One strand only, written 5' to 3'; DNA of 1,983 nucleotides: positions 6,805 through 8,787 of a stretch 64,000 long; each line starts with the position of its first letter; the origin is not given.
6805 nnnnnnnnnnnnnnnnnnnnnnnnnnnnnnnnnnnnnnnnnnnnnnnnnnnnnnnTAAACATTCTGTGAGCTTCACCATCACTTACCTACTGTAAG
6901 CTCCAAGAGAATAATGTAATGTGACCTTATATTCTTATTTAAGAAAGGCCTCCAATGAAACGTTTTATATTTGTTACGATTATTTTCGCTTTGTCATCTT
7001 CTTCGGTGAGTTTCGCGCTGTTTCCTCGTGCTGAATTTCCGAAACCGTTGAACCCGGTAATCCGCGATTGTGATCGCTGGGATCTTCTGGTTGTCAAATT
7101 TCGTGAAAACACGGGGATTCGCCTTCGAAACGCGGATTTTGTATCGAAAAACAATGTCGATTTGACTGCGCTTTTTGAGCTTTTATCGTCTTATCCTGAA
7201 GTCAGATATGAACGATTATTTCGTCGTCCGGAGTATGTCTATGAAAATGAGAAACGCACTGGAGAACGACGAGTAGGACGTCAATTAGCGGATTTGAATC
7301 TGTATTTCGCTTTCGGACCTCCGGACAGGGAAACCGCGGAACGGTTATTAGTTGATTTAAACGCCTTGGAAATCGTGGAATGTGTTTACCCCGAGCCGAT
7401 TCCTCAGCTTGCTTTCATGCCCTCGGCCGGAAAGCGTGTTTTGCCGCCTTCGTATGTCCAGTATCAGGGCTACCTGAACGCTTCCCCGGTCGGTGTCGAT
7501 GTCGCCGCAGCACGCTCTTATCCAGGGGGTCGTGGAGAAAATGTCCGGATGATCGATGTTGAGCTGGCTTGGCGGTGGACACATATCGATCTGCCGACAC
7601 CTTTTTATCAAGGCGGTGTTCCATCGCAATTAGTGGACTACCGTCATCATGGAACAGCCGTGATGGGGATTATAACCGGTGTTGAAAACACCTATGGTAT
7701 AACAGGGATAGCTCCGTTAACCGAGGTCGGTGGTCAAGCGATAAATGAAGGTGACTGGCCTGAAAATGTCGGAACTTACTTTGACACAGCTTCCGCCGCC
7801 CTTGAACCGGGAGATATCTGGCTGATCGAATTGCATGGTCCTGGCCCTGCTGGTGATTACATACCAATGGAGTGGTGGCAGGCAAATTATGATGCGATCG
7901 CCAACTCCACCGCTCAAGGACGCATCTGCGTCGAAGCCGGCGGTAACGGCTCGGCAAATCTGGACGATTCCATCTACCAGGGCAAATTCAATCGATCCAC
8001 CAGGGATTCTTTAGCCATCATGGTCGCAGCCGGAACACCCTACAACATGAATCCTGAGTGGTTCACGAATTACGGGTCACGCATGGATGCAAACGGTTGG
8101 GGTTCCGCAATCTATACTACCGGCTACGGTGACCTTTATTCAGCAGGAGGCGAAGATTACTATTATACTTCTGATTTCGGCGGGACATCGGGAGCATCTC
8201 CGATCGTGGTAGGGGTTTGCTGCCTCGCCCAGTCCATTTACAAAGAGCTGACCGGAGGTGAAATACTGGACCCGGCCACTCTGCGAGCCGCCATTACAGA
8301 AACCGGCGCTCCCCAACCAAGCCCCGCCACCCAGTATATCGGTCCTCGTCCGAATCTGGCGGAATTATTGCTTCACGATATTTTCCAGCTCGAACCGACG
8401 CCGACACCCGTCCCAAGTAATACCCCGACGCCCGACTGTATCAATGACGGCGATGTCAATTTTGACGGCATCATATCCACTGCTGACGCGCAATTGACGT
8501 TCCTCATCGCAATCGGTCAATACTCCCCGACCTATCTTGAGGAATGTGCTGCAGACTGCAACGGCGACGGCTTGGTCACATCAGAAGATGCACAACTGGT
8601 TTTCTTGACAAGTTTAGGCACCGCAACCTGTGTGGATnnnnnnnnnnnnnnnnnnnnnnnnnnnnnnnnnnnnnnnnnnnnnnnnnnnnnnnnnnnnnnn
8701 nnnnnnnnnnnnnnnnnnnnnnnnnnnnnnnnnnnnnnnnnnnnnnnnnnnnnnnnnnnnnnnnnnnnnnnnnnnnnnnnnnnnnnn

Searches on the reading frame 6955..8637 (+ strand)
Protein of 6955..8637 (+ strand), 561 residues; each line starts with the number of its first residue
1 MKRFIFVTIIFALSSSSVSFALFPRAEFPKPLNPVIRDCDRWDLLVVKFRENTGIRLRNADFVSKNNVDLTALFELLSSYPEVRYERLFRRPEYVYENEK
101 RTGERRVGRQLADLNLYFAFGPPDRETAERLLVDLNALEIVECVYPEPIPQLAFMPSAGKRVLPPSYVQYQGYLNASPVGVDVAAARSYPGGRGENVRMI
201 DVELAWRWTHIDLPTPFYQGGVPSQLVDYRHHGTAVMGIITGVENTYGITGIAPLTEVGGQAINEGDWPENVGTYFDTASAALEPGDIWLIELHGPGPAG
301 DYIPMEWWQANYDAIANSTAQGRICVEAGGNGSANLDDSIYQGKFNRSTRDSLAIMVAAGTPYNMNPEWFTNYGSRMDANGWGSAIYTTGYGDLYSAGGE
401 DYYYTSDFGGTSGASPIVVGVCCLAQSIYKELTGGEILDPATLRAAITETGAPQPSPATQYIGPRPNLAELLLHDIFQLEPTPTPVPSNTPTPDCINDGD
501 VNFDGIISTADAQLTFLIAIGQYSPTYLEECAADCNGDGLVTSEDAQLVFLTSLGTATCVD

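Call 6: search_protein_families(library=pfam, proteins=[window:6955-8637:+], max_evalue=1)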
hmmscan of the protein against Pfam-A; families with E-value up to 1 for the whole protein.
window:6955-8637:+ (561 aa): 2 families
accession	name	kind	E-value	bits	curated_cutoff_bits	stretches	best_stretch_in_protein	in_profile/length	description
PF00082.27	Peptidase_S8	-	1.3e-08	35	21.8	1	225-451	49-273/288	Subtilase family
PF00404.24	Dockerin_1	-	8.1e-05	23.2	22.9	1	499-549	2-52/57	Dockerin type I domain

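Call 7: search_protein_families(library=ncbifam, proteins=[window:6955-8637:+], max_evalue=1)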
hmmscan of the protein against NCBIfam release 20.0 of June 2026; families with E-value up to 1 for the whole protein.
window:6955-8637:+ (561 aa): 3 families
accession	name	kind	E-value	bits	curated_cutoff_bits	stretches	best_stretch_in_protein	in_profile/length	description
TIGR03921.1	T7SS_mycosin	equivalog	4.1e-09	36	278.75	2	312-439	139-257/353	type VII secretion-associated serine protease mycosin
TIGR03895.1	protease_PatA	subfamily_domain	0.044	12.5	421.05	1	366-453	124-202/606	PatA/PatG family cyanobactin maturation protease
NF033595.1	denti_PrtP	equivalog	0.82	8.2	300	0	368-429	403-460/606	dentilisin complex serine proteinase subunit PrtP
